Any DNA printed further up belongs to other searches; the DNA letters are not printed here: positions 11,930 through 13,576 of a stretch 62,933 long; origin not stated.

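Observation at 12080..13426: TrpB2 paralog with the PLP Schiff-base lysine replaced by glutamate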

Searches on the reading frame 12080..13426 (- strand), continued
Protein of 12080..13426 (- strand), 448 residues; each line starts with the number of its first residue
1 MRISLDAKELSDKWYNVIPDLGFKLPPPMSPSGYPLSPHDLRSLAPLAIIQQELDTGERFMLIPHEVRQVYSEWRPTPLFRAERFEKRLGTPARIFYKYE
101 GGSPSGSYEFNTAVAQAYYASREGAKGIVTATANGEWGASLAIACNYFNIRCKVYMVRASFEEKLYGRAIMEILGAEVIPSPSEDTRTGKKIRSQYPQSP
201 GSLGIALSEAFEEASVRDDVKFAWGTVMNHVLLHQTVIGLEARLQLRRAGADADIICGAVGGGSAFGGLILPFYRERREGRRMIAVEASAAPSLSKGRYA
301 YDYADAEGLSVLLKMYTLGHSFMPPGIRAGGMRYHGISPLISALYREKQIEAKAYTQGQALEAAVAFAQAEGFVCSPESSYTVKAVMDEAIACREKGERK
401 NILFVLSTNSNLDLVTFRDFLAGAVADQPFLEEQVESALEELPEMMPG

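Call 31: find_encoding_contigs(protein=P0023, flank=7000, max_places=1)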
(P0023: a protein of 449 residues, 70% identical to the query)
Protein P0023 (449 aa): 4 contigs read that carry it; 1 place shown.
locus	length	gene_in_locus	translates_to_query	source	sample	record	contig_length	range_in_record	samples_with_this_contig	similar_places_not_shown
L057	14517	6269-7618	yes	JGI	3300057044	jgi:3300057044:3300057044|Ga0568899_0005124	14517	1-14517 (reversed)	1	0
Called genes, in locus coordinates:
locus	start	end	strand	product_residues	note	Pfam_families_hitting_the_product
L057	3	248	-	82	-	?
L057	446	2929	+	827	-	PF00403:HMA, PF00122:E1-E2_ATPase, PF00702:Hydrolase, PF12710:HAD (weak)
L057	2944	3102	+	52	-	PF04945:YHS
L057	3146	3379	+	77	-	-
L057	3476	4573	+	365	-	PF00155:Aminotran_1_2 (weak), PF00266:Aminotran_5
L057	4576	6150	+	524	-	PF00389:2-Hacid_dh, PF02826:2-Hacid_dh_C, PF19304:PGDH_inter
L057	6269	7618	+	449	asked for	PF00291:PALP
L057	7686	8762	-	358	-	PF01544:CorA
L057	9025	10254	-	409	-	PF12704:MacB_PCD, PF02687:FtsX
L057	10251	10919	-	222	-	PF00005:ABC_tran, PF02463:SMC_N (faint)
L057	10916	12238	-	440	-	PF00364:Biotin_lipoyl (faint), PF25917:BSH_RND (weak), PF25973:BSH_CzcB (faint), PF25984:BSH_YknX (weak), PF25967:RND-MFP_C, PF25975:CzcB_C (faint), PF25989:YknX_C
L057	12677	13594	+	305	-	PF13353:Fer4_12, PF00037:Fer4 (weak), PF12838:Fer4_7, PF13187:Fer4_9, PF13237:Fer4_10 (weak), PF13484:Fer4_16 (weak), PF14697:Fer4_21 (weak), PF04055:Radical_SAM, +3 more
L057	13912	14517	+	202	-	?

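Call 32: find_encoding_contigs(protein=P0050, flank=7000, max_places=1)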
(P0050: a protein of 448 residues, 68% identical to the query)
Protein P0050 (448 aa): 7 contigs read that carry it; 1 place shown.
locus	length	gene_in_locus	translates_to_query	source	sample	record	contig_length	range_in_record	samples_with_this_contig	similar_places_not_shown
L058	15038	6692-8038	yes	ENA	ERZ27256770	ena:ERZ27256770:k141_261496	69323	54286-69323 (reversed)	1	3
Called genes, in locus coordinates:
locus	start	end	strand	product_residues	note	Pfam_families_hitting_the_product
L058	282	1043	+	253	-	-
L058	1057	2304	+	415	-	PF14450:FtsA (weak), PF02491:SHS2_FTSA, PF06723:MreB_Mbl, PF11104:PilM_2 (weak), PF06277:EutA (faint), PF14450:FtsA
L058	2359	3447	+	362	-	PF00091:Tubulin, PF12327:FtsZ_C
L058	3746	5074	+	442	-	PF01595:CNNM, PF00571:CBS (faint), PF03471:CorC_HlyC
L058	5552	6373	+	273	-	-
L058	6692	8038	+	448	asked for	PF00291:PALP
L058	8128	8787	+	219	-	PF04367:DUF502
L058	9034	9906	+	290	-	PF21088:MS_channel_1st (weak), PF00924:MS_channel_2nd, PF21082:MS_channel_3rd (weak)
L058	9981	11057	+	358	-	PF01544:CorA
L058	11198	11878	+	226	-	PF02080:TrkA_C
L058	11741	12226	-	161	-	-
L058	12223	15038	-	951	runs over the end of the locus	PF00128:Alpha-amylase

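Call 33: find_encoding_contigs(protein=P0072, flank=7000, max_places=1)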
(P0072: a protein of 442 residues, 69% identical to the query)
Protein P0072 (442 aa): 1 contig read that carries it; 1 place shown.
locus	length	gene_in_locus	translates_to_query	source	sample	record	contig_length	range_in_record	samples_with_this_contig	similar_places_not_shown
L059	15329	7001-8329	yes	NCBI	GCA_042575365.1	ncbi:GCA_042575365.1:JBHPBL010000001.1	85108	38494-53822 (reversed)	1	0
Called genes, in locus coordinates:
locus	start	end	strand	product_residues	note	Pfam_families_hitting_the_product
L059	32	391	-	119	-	-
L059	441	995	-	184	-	PF00239:Resolvase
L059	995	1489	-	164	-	-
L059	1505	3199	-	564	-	PF09250:Prim-Pol, PF08708:PriCT_1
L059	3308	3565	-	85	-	-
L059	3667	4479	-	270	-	-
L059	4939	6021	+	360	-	PF01544:CorA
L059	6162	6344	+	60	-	-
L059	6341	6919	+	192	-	PF00520:Ion_trans, PF07885:Ion_trans_2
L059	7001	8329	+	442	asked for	PF00291:PALP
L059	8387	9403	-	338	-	PF01595:CNNM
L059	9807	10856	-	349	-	PF14659:Phage_int_SAM_3, PF00589:Phage_integrase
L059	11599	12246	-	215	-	PF01292:Ni_hydr_CYTB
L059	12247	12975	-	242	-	PF13187:Fer4_9 (faint), PF12838:Fer4_7 (weak), PF13237:Fer4_10 (weak), PF13247:Fer4_11, PF12838:Fer4_7 (weak), PF00037:Fer4, PF12797:Fer4_2 (weak), PF12837:Fer4_6 (weak), +3 more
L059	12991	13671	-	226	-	PF02613:Nitrate_red_del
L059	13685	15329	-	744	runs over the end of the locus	PF04879:Molybdop_Fe4S4, PF00384:Molybdopterin, PF01568:Molydop_binding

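Call 34: find_encoding_contigs(protein=P0106, flank=7000, max_places=1)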
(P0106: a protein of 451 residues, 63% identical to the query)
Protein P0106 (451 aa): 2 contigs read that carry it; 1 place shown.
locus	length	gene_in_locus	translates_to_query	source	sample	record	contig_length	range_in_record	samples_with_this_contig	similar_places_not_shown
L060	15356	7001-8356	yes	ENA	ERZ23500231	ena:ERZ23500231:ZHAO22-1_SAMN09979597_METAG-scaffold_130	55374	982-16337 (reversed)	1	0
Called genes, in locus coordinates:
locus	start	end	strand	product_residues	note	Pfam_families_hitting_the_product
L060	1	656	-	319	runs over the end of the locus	PF00296:Bac_luciferase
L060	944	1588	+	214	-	PF01243:PNPOx_N, PF10590:PNP_phzG_C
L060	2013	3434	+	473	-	PF01134:GIDA (faint), PF01262:AlaDh_PNT_C (faint), PF01266:DAO (faint), PF01494:FAD_binding_3 (faint), PF07992:Pyr_redox_2, PF12831:FAD_oxidored, PF00070:Pyr_redox, PF02852:Pyr_redox_dim, +6 more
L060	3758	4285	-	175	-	-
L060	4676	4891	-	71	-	PF10049:DUF2283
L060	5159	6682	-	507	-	PF13541:ChlI, PF01078:Mg_chelatase, PF07728:AAA_5 (faint), PF00493:MCM (weak), PF13335:Mg_chelatase_C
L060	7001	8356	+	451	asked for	PF00291:PALP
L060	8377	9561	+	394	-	PF01321:Creatinase_N, PF00557:Peptidase_M24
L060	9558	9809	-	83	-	-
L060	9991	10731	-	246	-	PF02678:Pirin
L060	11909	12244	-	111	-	-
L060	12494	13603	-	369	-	PF03417:AAT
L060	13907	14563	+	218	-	PF00528:BPD_transp_1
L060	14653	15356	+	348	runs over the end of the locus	PF00005:ABC_tran, PF02463:SMC_N (faint), PF13304:AAA_21 (faint), PF13476:AAA_23 (weak), PF03459:TOBE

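Call 51: predict_structure(alignment_id=A2)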
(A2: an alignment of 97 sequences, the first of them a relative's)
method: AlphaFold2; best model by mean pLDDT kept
length: 448 residues; sequences in the alignment: 97
mean_pLDDT: 90.1   pTM: 0.90
mean pLDDT of the five models: 90.1, 89.6, 89.2, 88.6, 87.9
residues with pLDDT >= 90: 289; 70-90: 137; 50-70: 21; < 50: 1
segments of 3 or more residues with pLDDT < 50: none
pLDDT, mean of each block of 10 residues (from residue 1): 93 96 90 85 92 94 97 94 98 97 84 97 96 89 97 93 88 97 92 88 86 91 90 96 96 95 85 83 94 91 64 85 73 80 95 95 96 91 98 97 88 81 88 87 65
secondary structure, 60 per line:
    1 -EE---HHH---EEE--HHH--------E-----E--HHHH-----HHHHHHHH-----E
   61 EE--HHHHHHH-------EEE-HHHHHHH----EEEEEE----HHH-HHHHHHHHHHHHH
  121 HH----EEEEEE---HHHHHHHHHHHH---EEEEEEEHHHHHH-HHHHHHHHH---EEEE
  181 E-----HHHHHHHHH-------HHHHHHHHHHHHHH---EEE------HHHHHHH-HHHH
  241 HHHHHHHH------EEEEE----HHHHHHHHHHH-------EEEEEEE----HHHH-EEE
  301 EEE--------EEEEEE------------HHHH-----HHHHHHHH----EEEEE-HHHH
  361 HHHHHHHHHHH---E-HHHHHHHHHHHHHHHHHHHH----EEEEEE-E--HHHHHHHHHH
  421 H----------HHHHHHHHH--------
elements in order: E13-15 H38-41 H47-54 E60-62 H65-71 E79-81 H83-89 E94-99 H108-122 E127-132 H136-147 E151-157 H158-163 H165-173 E177-181 H187-195 H203-216 E220-222 H229-235 H237-248 E255-259 H264-274 E282-288 H293-296 E298-303 E312-317 H330-333 H339-346 E351-355 H357-371 H377-396 E401-406 H411-421 H432-440

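Call 54: fold_search(model_id=the predicted structure, library=pdb)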
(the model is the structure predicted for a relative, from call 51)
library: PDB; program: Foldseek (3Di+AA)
matches with E <= 10: 1884; with E <= 0.001: 507
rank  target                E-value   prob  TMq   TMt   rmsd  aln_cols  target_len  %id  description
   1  6hul_B                2.4e-47  1.00  0.87  0.94   2.1       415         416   47  Sulfolobus solfataricus Tryptophan Synthase AB Complex (released 2018-11-07)
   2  4qys_B                1.6e-43  1.00  0.85  0.91   2.3       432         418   36  TrpB2 enzymes (released 2015-02-18)
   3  6hte_D                3.0e-43  1.00  0.85  0.92   2.2       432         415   36  Sulfolobus solfataricus Tryptophan Synthase B2a (released 2018-11-21)
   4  6hte_B                1.9e-41  1.00  0.83  0.91   2.4       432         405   36  Sulfolobus solfataricus Tryptophan Synthase B2a (released 2018-11-21)
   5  4qys_A                4.3e-41  1.00  0.84  0.92   2.2       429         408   36  TrpB2 enzymes (released 2015-02-18)
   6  6am8_B                6.3e-26  1.00  0.64  0.75   5.8       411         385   24  Engineered tryptophan synthase b-subunit from Pyrococcus furiosus, PfTrpB2B9 with Trp bound as E(Aex2) (released 2018-05-16)
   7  5vm5_B                2.8e-25  1.00  0.64  0.75   5.1       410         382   24  Engineered tryptophan synthase b-subunit from Pyrococcus furiosus, PfTrpB2B9, with Ser bound (released 2017-05-24)
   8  5dvz_C                5.5e-25  1.00  0.65  0.76   5.3       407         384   24  Holo TrpB from Pyrococcus furiosus (released 2016-02-03)
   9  5dw0_A                5.5e-25  1.00  0.63  0.72   5.4       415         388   23  TrpB from Pyrococcus furiosus with L-serine bound as the external aldimine (released 2015-11-11)
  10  5vm5_A                5.8e-25  1.00  0.65  0.76   5.1       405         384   24  Engineered tryptophan synthase b-subunit from Pyrococcus furiosus, PfTrpB2B9, with Ser bound (released 2017-05-24)
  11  6am7_D                6.6e-25  1.00  0.63  0.73   5.6       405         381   24  Engineered tryptophan synthase b-subunit from Pyrococcus furiosus, PfTrpB2B9 (released 2018-05-16)
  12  5t6m_A                7.9e-25  1.00  0.66  0.76   5.0       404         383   24  Structure of the tryptophan synthase b-subunit from Pyroccus furiosus with b-methyltryptophan non-covalently bound (released 2016-12-21)
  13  6amc_D                8.4e-25  1.00  0.67  0.78   2.6       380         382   25  Engineered tryptophan synthase b-subunit from Pyrococcus furiosus, PfTrpB4D11 (released 2018-05-16)
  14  7rnq_A                8.9e-25  1.00  0.65  0.75   5.1       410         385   24  Holo structure of engineered TrpB, 2B9-H275E, from Pyrococcus furiosus in the extended-open conformation (released 2022-08-03)
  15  6cut_A                9.4e-25  1.00  0.64  0.74   5.2       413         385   24  Engineered Holo TrpB from Pyrococcus furiosus, PfTrpB7E6 with (2S,3S)-isopropylserine bound as the external aldimine (released 2018-09-26)
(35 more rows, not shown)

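Call 55: search_protein_families(library=ncbifam, proteins=[L002:9373-10452:-, L058:3746-5074:+, L059:8387-9403:-, L058:11198-11878:+, L058:8128-8787:+, L059:6341-6919:+, L004:5250-6341:+, L004:6344-7918:+, L002:12495-13859:+], max_evalue=1e-10)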
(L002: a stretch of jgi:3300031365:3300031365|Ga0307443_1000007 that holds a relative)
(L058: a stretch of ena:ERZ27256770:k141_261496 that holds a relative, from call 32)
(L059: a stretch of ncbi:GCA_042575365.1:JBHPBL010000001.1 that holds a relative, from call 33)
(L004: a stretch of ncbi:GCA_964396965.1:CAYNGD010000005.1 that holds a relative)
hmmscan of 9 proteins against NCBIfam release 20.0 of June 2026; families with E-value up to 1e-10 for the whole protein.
L002:9373-10452:- (359 aa): 2 families
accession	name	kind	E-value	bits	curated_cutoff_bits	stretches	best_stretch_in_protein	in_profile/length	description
TIGR00383.1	corA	equivalog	4.1e-75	253.1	200.75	1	29-324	25-320/320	magnesium/cobalt transporter CorA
NF007092.0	PRK09546.1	equivalog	2.8e-30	105.6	292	1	30-324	37-327/327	zinc transporter ZntB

L058:3746-5074:+ (442 aa): 4 families
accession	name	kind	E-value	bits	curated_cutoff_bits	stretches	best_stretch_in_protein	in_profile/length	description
TIGR03520.1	GldE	subfamily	6.6e-57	193.4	376.05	1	15-416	4-405/408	gliding motility-associated protein GldE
NF008604.1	PRK11573.1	equivalog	3.9e-48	164.4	475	1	7-421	8-421/428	hypothetical protein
NF052568.1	PolamExpPaeASal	equivalog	5.5e-46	157.2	500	1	9-418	5-424/424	polyamine export protein PaeA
NF011675.0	PRK15094.1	equivalog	2.4e-34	119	379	1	176-416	41-279/292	CNNM family magnesium/cobalt transport protein CorC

L059:8387-9403:- (338 aa): 1 family
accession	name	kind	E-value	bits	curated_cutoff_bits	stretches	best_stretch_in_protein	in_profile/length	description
TIGR03520.1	GldE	subfamily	4.9e-13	48.9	376.05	1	14-134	6-138/408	gliding motility-associated protein GldE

L058:11198-11878:+ (226 aa): 0 families

L058:8128-8787:+ (219 aa): 0 families

L059:6341-6919:+ (192 aa): 1 family
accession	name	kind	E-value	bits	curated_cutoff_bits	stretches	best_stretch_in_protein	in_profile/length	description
NF040645.1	K_channel_Meth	equivalog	4.3e-12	46.3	300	1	41-145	105-200/203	hyperpolarization-activated voltage-gated potassium channel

L004:5250-6341:+ (363 aa): 10 families
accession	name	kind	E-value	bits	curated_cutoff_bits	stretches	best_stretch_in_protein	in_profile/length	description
NF045640.1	AspGlyoxATaseBhcA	equivalog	8.6e-102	341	650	1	4-357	7-366/395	L-aspartate--glyoxylate aminotransferase BhcA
NF046070.1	PyrdoxPyrvTramin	equivalog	2.1e-74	250.6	600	1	8-355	12-364/369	pyridoxamine--pyruvate transaminase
TIGR03301.1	PhnW-AepZ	equivalog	4.6e-64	217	360.8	1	6-354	4-354/355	2-aminoethylphosphonate aminotransferase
NF010006.0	PRK13479.1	equivalog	3.1e-47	161.5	296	1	4-357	8-363/369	2-aminoethylphosphonate--pyruvate transaminase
TIGR02326.1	transamin_PhnW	equivalog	6.9e-46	157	400.8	1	5-355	7-360/363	2-aminoethylphosphonate--pyruvate transaminase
TIGR04343.1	egtE_PLP_lyase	equivalog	2.1e-17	63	400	1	37-320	57-332/370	ergothioneine biosynthesis PLP-dependent enzyme EgtE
TIGR01364.1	serC_1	equivalog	2e-12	46.7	443.6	1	24-263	35-263/358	phosphoserine transaminase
TIGR01366.1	serC_3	equivalog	5e-12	45.7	401.65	1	26-353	33-356/361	phosphoserine transaminase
TIGR01977.1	am_tr_V_EF2568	hypoth_equivalog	1.4e-11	44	377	1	33-203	43-214/376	cysteine desulfurase family protein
NF003764.0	PRK05355.1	equivalog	3.4e-11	42.7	253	0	25-258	39-257/357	3-phosphoserine/phosphohydroxythreonine transaminase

L004:6344-7918:+ (524 aa): 21 families
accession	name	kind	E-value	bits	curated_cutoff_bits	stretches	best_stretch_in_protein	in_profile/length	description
TIGR01327.1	PGDH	equivalog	1.8e-193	644.1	454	1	2-524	1-525/525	phosphoglycerate dehydrogenase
NF008759.0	PRK11790.1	equivalog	3.2e-75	253.3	404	1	2-318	13-335/410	phosphoglycerate dehydrogenase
NF009714.1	PRK13243.1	equivalog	2.4e-72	244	455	1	2-303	4-316/332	glyoxylate reductase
NF005069.0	PRK06487.1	equivalog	8.6e-58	195.9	448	1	30-306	38-317/320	2-hydroxyacid dehydrogenase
NF006263.0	PRK08410.1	equivalog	2.8e-46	158.3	389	1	3-299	5-306/311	D-2-hydroxyacid dehydrogenase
NF011938.0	PRK15409.1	equivalog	1e-44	152.9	492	1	36-310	41-319/324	glyoxylate/hydroxypyruvate reductase GhrB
NF005387.0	PRK06932.1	equivalog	1.4e-42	145.7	492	1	43-296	46-306/314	2-hydroxyacid dehydrogenase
NF005750.0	PRK07574.1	equivalog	8.9e-42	143.5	329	1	52-306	104-363/386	NAD-dependent formate dehydrogenase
NF001309.0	PRK00257.1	equivalog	8.7e-41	140.1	434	1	38-311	35-288/379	4-phosphoerythronate dehydrogenase PdxB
NF041369.1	Dhydh_Halo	equivalog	1e-36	126.8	400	1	70-298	63-293/305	D-2-hydroxyacid dehydrogenase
NF005027.0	PRK06436.1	equivalog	7.5e-36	123.8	261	1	49-305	36-285/303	2-hydroxyacid dehydrogenase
NF000492.1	vanH_gen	exception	1.9e-35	122.4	540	1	44-258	46-255/312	D-lactate dehydrogenase VanH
NF000371.1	vanH_Agroup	exception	1.9e-27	96.3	700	1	46-258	53-260/322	VanH-A/VanH-Pt family D-lactate dehydrogenase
NF011966.0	PRK15438.1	equivalog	7e-27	94.5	687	1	38-316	35-292/378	4-phosphoerythronate dehydrogenase PdxB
NF000004.1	vanH-D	exception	1e-26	93.9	550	1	64-258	74-261/323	D-lactate dehydrogenase VanH-D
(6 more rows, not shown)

L002:12495-13859:+ (454 aa): 5 families
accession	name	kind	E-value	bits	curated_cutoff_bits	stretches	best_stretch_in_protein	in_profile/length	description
NF009057.0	PRK12391.1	equivalog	2.4e-215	715.2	366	1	5-442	5-440/441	TrpB-like pyridoxal phosphate-dependent enzyme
TIGR01415.1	trpB_rel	hypoth_equivalog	3.3e-192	638.8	518.85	1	13-430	1-418/419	TrpB-like pyridoxal phosphate-dependent enzyme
TIGR00263.1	trpB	equivalog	1.1e-42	146.4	392.45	1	69-422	41-379/385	tryptophan synthase subunit beta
NF010376.0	PRK13803.1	equivalog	1.6e-41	142.8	819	1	71-429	253-596/600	bifunctional phosphoribosylanthranilate isomerase/tryptophan synthase subunit beta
NF010375.0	PRK13802.1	equivalog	1.8e-26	92.4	1386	1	85-427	336-672/695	bifunctional indole-3-glycerol phosphate synthase/tryptophan synthase subunit beta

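Call 61: search_protein_families(library=pfam, proteins=[L030:16149-16952:+, L030:17115-17891:+, L030:17806-18654:+, L030:18657-19748:+, L030:14155-14508:-, L026:8687-9895:+, L026:7289-8680:+, L049:7288-8574:+, L049:11801-12814:+], max_evalue=0.0001)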
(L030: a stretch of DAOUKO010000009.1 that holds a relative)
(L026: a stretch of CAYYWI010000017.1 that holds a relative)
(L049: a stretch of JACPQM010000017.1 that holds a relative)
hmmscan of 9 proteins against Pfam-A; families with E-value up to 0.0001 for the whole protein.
L030:16149-16952:+ (267 aa): 3 families
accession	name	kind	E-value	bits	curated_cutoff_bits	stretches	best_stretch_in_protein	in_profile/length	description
PF04002.20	RadC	-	3.6e-39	133.9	22.1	1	144-263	1-120/121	RadC-like JAB domain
PF20582.4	UPF0758_N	-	8.9e-27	93.4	27.1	1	44-121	1-77/77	UPF0758 N-terminal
PF14464.11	Prok-JAB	-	7.9e-06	26.2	25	1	158-239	13-98/114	Prokaryotic homologs of the JAB domain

L030:17115-17891:+ (258 aa): 1 family
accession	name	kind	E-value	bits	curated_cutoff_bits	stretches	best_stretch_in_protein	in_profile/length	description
PF03746.21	LamB_YcsF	-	3.4e-97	325.2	22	1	8-244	1-239/239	LamB/YcsF family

L030:17806-18654:+ (282 aa): 1 family
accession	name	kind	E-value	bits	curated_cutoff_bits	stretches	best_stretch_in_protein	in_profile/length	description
PF02682.21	CT_C_D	-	3.4e-81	272.2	22.1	1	41-244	1-201/202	Carboxyltransferase domain, subdomain C and D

L030:18657-19748:+ (363 aa): 1 family
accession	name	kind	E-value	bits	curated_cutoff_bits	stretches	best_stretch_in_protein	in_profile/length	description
PF02626.20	CT_A_B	-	9.1e-93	311.1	25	1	26-288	1-260/261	Carboxyltransferase domain, subdomain A and B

L030:14155-14508:- (117 aa): 1 family
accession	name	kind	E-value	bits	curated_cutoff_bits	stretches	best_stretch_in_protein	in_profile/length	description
PF06155.17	GBBH-like_N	-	1.8e-22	80.3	22.8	1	24-103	7-84/85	Gamma-butyrobetaine hydroxylase-like, N-terminal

L026:8687-9895:+ (402 aa): 1 family
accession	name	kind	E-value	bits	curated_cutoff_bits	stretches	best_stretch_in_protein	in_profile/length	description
PF03065.20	Glyco_hydro_57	-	2.6e-47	162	21.2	1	36-289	29-286/291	Glycosyl hydrolase family 57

L026:7289-8680:+ (463 aa): 3 families
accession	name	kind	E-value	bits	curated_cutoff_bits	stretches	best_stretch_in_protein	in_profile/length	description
PF00534.26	Glycos_transf_1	-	2e-10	40.9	26.4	1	223-400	15-170/172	Glycosyl transferases group 1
PF13439.12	Glyco_transf_4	-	3.9e-07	30.7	28.5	0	166-201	129-167/170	Glycosyltransferase Family 4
PF13692.12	Glyco_trans_1_4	-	2.6e-05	24.9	27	0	316-385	69-139/142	Glycosyl transferases group 1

L049:7288-8574:+ (428 aa): 2 families
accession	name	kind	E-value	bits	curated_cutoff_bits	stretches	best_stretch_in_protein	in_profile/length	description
PF00113.28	Enolase_C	-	4.9e-120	400.7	21.5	1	140-422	2-292/296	Enolase, C-terminal TIM barrel domain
PF03952.21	Enolase_N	-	1.1e-53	181.3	35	1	5-134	2-131/131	Enolase, N-terminal domain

L049:11801-12814:+ (337 aa): 2 families
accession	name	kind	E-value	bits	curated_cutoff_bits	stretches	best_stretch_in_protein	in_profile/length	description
PF02800.25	Gp_dh_C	-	3.5e-62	209.1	24.4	1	159-315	1-158/158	Glyceraldehyde 3-phosphate dehydrogenase, C-terminal domain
PF00044.30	Gp_dh_N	-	3.5e-38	130.4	31.7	1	4-104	2-100/101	Glyceraldehyde 3-phosphate dehydrogenase, NAD binding domain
